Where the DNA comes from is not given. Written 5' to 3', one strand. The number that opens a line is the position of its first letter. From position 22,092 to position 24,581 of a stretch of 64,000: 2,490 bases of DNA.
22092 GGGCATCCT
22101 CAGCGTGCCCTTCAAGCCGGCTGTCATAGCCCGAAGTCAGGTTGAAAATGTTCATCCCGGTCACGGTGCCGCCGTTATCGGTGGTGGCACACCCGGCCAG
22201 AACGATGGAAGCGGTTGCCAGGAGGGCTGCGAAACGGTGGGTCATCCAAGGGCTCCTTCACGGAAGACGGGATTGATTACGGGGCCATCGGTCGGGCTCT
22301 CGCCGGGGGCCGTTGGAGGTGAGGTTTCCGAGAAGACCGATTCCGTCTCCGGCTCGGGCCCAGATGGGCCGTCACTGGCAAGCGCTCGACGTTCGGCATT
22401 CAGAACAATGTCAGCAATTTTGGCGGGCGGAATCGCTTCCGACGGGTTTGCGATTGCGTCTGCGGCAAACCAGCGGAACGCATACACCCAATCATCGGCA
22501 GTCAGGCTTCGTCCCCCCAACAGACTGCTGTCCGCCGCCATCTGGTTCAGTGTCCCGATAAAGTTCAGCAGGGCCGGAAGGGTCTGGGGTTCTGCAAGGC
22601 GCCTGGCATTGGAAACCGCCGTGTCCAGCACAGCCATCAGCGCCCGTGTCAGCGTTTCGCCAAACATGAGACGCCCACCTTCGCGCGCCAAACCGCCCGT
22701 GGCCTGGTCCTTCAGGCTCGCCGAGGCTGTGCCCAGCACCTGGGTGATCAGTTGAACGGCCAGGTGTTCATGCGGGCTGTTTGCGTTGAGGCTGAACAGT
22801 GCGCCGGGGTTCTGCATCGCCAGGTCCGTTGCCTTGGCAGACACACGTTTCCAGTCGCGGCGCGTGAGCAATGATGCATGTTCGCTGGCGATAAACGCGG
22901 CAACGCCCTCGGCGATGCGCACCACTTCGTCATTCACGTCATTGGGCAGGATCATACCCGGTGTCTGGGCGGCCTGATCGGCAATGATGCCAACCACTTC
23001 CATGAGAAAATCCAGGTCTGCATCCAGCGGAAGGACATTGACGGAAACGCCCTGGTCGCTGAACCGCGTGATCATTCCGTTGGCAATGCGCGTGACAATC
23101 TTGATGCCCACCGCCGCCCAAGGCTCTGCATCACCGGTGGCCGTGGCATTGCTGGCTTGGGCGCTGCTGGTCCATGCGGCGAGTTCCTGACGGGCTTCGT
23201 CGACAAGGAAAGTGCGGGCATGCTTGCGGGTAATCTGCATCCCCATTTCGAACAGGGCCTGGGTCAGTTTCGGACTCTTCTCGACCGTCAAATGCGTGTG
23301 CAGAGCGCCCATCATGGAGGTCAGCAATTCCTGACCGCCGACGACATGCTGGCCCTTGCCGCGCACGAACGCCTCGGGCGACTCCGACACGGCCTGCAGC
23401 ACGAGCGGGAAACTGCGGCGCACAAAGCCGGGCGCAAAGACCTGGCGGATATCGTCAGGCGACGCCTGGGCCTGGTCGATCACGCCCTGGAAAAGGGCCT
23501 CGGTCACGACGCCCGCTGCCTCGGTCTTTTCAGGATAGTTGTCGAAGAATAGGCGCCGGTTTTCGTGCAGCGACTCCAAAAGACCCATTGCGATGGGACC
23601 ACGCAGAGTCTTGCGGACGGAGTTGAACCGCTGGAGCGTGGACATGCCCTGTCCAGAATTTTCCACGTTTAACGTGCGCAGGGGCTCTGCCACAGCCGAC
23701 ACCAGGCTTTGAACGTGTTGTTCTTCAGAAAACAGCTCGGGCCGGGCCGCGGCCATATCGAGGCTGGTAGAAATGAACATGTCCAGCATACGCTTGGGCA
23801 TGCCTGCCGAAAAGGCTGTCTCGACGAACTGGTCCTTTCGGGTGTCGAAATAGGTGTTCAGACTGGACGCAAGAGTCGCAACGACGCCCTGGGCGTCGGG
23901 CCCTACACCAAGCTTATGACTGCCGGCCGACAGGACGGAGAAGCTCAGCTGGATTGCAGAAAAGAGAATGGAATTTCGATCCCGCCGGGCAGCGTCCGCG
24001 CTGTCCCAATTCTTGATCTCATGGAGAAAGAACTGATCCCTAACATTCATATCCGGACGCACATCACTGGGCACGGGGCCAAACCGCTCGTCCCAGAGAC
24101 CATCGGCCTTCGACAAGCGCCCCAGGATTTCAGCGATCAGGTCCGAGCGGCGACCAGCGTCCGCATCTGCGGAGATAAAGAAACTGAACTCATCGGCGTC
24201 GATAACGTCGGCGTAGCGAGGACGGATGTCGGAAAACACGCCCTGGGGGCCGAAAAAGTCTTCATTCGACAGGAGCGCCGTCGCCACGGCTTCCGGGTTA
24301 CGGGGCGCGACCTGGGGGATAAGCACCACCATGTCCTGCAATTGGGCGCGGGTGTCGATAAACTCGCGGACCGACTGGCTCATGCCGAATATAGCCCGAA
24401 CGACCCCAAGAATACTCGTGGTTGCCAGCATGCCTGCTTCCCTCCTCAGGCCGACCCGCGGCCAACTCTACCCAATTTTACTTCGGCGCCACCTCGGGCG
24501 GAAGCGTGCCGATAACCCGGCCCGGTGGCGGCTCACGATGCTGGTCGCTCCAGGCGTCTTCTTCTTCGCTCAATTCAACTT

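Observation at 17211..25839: Five-gene operon of mostly unknown proteins ending in a macro-domain protein and a polytopic patatin lipase: candidate undescribed membrane/envelope-targeting system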

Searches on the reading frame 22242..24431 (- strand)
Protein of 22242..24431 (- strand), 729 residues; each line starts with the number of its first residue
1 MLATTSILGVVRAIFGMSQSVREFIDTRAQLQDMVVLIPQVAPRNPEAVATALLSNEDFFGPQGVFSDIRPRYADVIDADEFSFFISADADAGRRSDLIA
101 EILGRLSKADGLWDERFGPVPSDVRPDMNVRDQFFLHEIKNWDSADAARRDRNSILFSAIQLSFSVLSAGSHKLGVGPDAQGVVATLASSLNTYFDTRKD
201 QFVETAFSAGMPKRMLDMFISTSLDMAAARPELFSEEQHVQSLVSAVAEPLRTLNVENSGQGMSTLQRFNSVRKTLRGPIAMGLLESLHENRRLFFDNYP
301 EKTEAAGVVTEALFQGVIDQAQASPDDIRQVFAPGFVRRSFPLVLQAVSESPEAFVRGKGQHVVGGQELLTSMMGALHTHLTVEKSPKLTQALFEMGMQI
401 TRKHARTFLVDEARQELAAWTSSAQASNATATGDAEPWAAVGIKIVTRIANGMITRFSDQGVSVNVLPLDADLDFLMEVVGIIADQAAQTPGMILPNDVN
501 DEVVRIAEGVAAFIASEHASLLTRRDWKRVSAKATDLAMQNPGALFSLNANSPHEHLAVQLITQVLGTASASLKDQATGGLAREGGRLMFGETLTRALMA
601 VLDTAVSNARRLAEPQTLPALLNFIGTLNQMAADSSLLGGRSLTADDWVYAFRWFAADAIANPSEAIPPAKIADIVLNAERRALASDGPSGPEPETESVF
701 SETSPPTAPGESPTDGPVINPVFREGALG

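Call 8: search_protein_families(library=pfam, proteins=[window:22242-24431:-], max_evalue=1)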
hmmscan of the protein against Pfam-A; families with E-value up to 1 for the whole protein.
window:22242-24431:- (729 aa): 0 families

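Call 9: search_protein_families(library=padloc, proteins=[window:22242-24431:-], max_evalue=1)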
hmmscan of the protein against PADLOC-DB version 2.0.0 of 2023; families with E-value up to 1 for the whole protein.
window:22242-24431:- (729 aa): 0 families

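Call 10: search_protein_families(library=ncbifam, proteins=[window:22242-24431:-], max_evalue=1)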
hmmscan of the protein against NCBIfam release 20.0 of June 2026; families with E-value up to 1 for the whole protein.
window:22242-24431:- (729 aa): 0 families

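Call 18: find_homologous_proteins(query=window:22242-24431:-)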
Query window:22242-24431:- (729 aa): 17 proteins with E <= 0.001 among 8000 candidates.
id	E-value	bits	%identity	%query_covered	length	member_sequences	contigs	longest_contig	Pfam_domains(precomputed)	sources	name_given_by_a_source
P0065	0.0e+0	1563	98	100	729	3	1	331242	-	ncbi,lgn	ncbi:MAG: hypothetical protein AAFX86_01290 [Pseudomonadota bacterium]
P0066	0.0e+0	1408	88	100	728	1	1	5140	-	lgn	-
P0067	0.0e+0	1362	84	100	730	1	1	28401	-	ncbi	ncbi:MAG: hypothetical protein AAF829_03485 [Pseudomonadota bacterium]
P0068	0.0e+0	1307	81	100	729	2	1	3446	-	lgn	-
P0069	0.0e+0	1227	76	100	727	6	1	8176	-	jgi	-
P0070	3.3e-274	930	84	68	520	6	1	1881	-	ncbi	ncbi:MAG: hypothetical protein AAFO57_09905, partial [Pseudomonadota bacterium]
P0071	9.6e-242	823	53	100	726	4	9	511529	-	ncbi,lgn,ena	-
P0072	1.9e-177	610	43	98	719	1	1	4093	-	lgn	-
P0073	1.9e-160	554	40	100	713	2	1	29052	-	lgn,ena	-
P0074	5.4e-148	513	41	100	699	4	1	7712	-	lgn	-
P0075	5.1e-144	500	40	93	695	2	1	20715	-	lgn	-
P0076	4.3e-143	497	40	95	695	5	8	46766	-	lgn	-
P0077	1.7e-142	495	39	95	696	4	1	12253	-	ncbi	ncbi:MAG: hypothetical protein AAGJ51_00110 [Pseudomonadota bacterium]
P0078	1.9e-141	491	40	95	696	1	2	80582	-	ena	-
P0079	2.6e-140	488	40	95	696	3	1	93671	-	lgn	-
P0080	1.1e-137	479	39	95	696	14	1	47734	-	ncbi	-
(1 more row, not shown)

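Call 19: find_encoding_contigs(protein=P0071, flank=10000, max_places=2)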
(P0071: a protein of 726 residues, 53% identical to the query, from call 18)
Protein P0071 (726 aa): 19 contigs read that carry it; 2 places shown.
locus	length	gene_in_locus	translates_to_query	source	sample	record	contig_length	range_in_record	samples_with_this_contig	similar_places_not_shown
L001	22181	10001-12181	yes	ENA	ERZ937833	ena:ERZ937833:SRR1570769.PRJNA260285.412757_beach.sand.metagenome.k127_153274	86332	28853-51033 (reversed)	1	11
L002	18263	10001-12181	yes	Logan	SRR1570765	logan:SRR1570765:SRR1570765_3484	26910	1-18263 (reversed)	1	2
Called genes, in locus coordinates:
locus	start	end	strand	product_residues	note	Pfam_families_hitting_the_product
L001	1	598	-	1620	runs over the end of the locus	PF13156:Mrr_cat_2, PF00270:DEAD, PF04851:ResIII, PF00271:Helicase_C, PF02384:N6_Mtase (faint), PF22240:ISP_coupler, PF18135:Type_ISP_C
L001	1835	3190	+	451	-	-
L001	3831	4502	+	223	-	-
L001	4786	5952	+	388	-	PF13356:Arm-DNA-bind_3, PF22022:Phage_int_M, PF00589:Phage_integrase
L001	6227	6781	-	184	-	PF13563:2_5_RNA_ligase2 (weak)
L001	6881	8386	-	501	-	PF02557:VanY (weak)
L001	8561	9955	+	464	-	-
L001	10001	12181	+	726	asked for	-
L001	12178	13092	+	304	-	-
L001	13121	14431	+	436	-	-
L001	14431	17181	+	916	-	-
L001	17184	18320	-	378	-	PF01070:FMN_dh, PF00478:IMPDH (weak)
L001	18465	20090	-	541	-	PF00463:ICL, PF13714:PEP_mutase, PF00463:ICL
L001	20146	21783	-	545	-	PF20656:MS_N, PF01274:MS_TIM-barrel, PF20659:MS_C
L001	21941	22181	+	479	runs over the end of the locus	PF01381:HTH_3, PF12844:HTH_19, PF13560:HTH_31, PF06114:Peptidase_M78, PF09856:ScfRs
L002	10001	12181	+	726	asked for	-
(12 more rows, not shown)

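Call 20: find_encoding_contigs(protein=P0079, flank=10000, max_places=2)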
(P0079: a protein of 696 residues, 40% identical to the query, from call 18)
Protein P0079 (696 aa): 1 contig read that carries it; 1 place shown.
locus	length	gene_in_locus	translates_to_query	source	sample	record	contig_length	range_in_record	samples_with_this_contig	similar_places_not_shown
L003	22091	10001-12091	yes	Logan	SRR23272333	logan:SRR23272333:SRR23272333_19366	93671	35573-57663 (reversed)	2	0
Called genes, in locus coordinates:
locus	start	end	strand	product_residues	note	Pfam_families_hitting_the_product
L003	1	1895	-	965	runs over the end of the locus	PF13620:CarboxypepD_reg, PF13715:CarbopepD_reg_2, PF07715:Plug, PF00593:TonB_dep_Rec_b-barrel, PF14905:OMP_b-brl_3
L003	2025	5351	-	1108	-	-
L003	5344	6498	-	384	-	-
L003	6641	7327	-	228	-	PF00293:NUDIX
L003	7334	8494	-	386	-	PF08239:SH3_3 (weak), PF00182:Glyco_hydro_19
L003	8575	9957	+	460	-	-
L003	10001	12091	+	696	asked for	-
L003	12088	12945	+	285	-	-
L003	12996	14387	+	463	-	PF03841:SelA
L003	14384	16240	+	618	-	PF00009:GTP_EFTU, PF01926:MMR_HSR1, PF03193:RsgA_GTPase (faint), PF25461:Beta-barrel_SelB, PF09107:WHD_3rd_SelB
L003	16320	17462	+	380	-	-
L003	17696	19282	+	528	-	PF00578:AhpC-TSA (weak)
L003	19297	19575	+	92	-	PF24696:UGSC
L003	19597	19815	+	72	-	PF24696:UGSC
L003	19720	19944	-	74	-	-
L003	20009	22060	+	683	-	PF07992:Pyr_redox_2, PF00586:AIRS, PF02769:AIRS_C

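Call 25: find_encoding_contigs(protein=P0073, flank=10000, max_places=1)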
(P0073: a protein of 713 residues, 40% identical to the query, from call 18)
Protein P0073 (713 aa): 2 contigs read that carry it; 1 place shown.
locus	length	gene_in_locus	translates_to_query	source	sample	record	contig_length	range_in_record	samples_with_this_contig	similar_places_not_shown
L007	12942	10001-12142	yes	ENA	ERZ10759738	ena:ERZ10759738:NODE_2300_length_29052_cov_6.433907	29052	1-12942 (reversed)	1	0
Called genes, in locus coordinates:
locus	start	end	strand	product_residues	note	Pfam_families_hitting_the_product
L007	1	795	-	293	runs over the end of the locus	PF00892:EamA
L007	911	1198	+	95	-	-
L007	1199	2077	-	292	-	PF00106:adh_short, PF08659:KR (faint), PF13561:adh_short_C2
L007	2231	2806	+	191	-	PF09411:PagL (weak)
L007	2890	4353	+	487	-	PF00743:FMO-like, PF00890:FAD_binding_2, PF01134:GIDA (faint), PF01266:DAO (weak), PF01593:Amino_oxidase (weak), PF07992:Pyr_redox_2, PF13450:NAD_binding_8, PF13738:Pyr_redox_3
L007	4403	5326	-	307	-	PF13279:4HBT_2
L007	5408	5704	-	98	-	-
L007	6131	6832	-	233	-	PF05099:TerB, PF00226:DnaJ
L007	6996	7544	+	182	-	PF02469:Fasciclin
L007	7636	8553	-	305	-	PF02557:VanY (weak)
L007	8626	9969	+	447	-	-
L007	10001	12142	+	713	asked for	-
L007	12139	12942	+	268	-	?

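Call 26: find_encoding_contigs(protein=P0080, flank=10000, max_places=1)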
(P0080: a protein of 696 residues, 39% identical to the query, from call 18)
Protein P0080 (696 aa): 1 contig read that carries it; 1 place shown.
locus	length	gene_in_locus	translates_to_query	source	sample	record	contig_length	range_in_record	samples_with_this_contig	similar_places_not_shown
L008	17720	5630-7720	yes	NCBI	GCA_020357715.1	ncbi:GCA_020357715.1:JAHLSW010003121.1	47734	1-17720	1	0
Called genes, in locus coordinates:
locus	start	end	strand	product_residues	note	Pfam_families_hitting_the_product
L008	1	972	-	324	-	?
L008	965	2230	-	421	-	-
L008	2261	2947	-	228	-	PF00293:NUDIX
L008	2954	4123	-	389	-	PF08239:SH3_3 (weak), PF00182:Glyco_hydro_19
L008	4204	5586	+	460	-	-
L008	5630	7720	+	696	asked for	-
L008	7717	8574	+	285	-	-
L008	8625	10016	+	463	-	PF03841:SelA, PF01053:Cys_Met_Meta_PP (weak)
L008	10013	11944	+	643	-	PF00009:GTP_EFTU, PF01926:MMR_HSR1 (weak), PF03193:RsgA_GTPase (faint), PF25461:Beta-barrel_SelB, PF09106:WHD_2nd_SelB (faint), PF09107:WHD_3rd_SelB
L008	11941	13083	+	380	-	-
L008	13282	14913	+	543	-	-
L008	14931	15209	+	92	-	PF24696:UGSC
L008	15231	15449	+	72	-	PF24696:UGSC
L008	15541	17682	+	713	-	PF07992:Pyr_redox_2, PF00070:Pyr_redox (weak), PF00586:AIRS, PF02769:AIRS_C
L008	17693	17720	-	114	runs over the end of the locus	PF02026:RyR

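Call 36: find_related_loci(query=A3, collection=genome_contigs, flank=10000)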
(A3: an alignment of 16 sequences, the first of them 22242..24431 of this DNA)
Query A3 (729 aa) in genome_contigs; peptide patterns used: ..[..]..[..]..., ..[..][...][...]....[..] (x = any residue, [..] = any of these).
122 stretches matched a pattern; 18 encode a relative of the query (tblastn E <= 1e-3); 18 distinct loci.
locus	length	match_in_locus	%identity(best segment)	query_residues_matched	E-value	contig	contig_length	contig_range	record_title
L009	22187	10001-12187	98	1-729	0e+0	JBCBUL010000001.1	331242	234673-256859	MAG: Pseudomonadota bacterium isolate J06640_3 k141_276987_length_331242_cov_35.7010, whole genome shotgun sequence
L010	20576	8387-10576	84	1-729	0e+0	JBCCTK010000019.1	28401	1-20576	MAG: Pseudomonadota bacterium isolate P01_D01_bin.79 k141_1064814_length_28401_cov_12.9163, whole genome shotgun sequenc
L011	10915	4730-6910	75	1-729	0e+0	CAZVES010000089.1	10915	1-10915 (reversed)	MAG TPA_asm: uncultured Hyphomonadaceae bacterium isolate binchicken_co8_330 genome assembly, contig: NODE_11489_length_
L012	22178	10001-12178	53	1-729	0e+0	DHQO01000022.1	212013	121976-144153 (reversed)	MAG TPA_asm: Hyphomonadaceae bacterium UBA5336 UBA5336_contig_76, whole genome shotgun sequence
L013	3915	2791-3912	87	1-374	0e+0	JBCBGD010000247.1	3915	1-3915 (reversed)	MAG: Pseudomonadota bacterium isolate J06614_5 NODE_247_length_3915_cov_7.764721, whole genome shotgun sequence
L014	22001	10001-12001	41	1-679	4e-153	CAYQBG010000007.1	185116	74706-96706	MAG TPA_asm: uncultured Hyphomonadaceae bacterium isolate SRP332253_co1_248 genome assembly, contig: NODE_39_length_1851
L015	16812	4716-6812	41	1-729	6e-153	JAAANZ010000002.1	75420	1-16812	MAG: Alphaproteobacteria bacterium isolate GSL.Bin11 NODE_87_length_75420_cov_0.912256, whole genome shotgun sequence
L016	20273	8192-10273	39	1-706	1e-152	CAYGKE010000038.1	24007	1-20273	MAG TPA_asm: uncultured Hyphomonas sp. isolate ERP117304_co1_156 genome assembly, contig: NODE_2204_length_24007_cov_12.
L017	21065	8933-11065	39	1-723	2e-149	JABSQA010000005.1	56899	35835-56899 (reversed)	MAG: Henriciella sp. isolate DT_48 DT-Henriciella-2_scaffold_5, whole genome shotgun sequence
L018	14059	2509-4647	40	1-729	4e-148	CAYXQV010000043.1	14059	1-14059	MAG TPA_asm: uncultured Hyphomonadaceae bacterium isolate SRP141376_co3_122 genome assembly, contig: NODE_11926_length_1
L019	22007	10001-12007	39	1-692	2e-144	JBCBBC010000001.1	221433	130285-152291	MAG: Pseudomonadota bacterium isolate J06576_4 NODE_1_length_221433_cov_10.010964, whole genome shotgun sequence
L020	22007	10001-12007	39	1-694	2e-150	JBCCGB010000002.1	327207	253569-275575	MAG: Pseudomonadota bacterium isolate P01_B01_bin.33 k141_812830_length_327207_cov_26.5437, whole genome shotgun sequenc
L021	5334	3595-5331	40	1-600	2e-134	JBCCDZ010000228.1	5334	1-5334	MAG: Pseudomonadota bacterium isolate P01_A01_bin.96 k141_1919185_length_5334_cov_15.4995, whole genome shotgun sequence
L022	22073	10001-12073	39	1-706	2e-147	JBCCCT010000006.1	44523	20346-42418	MAG: Pseudomonadota bacterium isolate P01_A01_bin.66 k141_500076_length_44523_cov_200.9409, whole genome shotgun sequenc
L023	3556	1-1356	46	232-692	1e-123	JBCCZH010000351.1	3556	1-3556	MAG: Pseudomonadota bacterium isolate P01_F01_bin.30 k141_2154867_length_3556_cov_102.1845, whole genome shotgun sequenc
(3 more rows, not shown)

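Call 41: search_protein_families(library=pfam, proteins=[L001:6881-8386:-, L003:7334-8494:-, L007:7636-8553:-, L003:6641-7327:-, L003:5344-6498:-, L003:2025-5351:-, L001:6227-6781:-], max_evalue=0.1)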
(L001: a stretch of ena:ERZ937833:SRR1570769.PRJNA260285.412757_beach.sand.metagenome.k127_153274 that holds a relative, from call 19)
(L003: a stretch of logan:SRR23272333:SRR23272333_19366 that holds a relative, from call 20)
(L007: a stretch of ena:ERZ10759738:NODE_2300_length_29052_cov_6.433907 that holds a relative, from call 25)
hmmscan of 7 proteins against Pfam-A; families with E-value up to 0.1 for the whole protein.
L001:6881-8386:- (501 aa): 3 families
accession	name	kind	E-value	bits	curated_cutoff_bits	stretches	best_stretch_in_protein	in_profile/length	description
PF02557.22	VanY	-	3.6e-06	27.2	25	1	94-163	2-76/132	D-alanyl-D-alanine carboxypeptidase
PF00182.24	Glyco_hydro_19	-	0.0002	21.6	25.5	1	401-437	103-139/232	Chitinase class I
PF13539.11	Peptidase_M15_4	-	0.026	15.5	25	1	145-214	2-69/70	D-alanyl-D-alanine carboxypeptidase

L003:7334-8494:- (386 aa): 3 families
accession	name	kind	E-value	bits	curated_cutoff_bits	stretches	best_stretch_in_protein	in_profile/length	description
PF08239.17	SH3_3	-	3.2e-12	46.9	27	2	104-160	1-53/54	Bacterial SH3 domain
PF00182.24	Glyco_hydro_19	-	1e-09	39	25.5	1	290-346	102-158/232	Chitinase class I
PF06347.19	SH3_4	-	0.064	13.5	24.1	0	107-129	6-28/56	Bacterial SH3 domain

L007:7636-8553:- (305 aa): 3 families
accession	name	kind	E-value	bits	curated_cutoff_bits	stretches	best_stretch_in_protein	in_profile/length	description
PF02557.22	VanY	-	7.2e-07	29.5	25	1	113-182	3-75/132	D-alanyl-D-alanine carboxypeptidase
PF08239.17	SH3_3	-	0.00055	20.5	27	1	17-75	1-53/54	Bacterial SH3 domain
PF13539.11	Peptidase_M15_4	-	0.026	15.6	25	1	166-217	3-53/70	D-alanyl-D-alanine carboxypeptidase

L003:6641-7327:- (228 aa): 1 family
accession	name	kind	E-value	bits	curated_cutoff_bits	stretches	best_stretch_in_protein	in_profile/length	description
PF00293.34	NUDIX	-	2.5e-09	37.7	21.1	1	91-168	22-106/134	NUDIX domain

L003:5344-6498:- (384 aa): 1 family
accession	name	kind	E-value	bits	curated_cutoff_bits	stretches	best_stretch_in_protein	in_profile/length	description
PF01661.27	Macro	-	0.00035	21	22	1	215-323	20-117/118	Macro domain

L003:2025-5351:- (1108 aa): 1 family
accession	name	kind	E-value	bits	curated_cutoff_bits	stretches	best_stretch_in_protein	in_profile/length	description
PF01734.28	Patatin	-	0.00022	21.9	27.7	0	508-621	4-102/191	Patatin-like phospholipase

L001:6227-6781:- (184 aa): 2 families
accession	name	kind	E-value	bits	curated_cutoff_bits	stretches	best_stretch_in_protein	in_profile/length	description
PF13563.12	2_5_RNA_ligase2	-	2.5e-06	28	27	1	40-144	19-117/152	2'-5' RNA ligase superfamily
PF02834.22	LigT_PEase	-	6.8e-05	23.4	23.3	1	40-99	28-86/87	LigT like Phosphoesterase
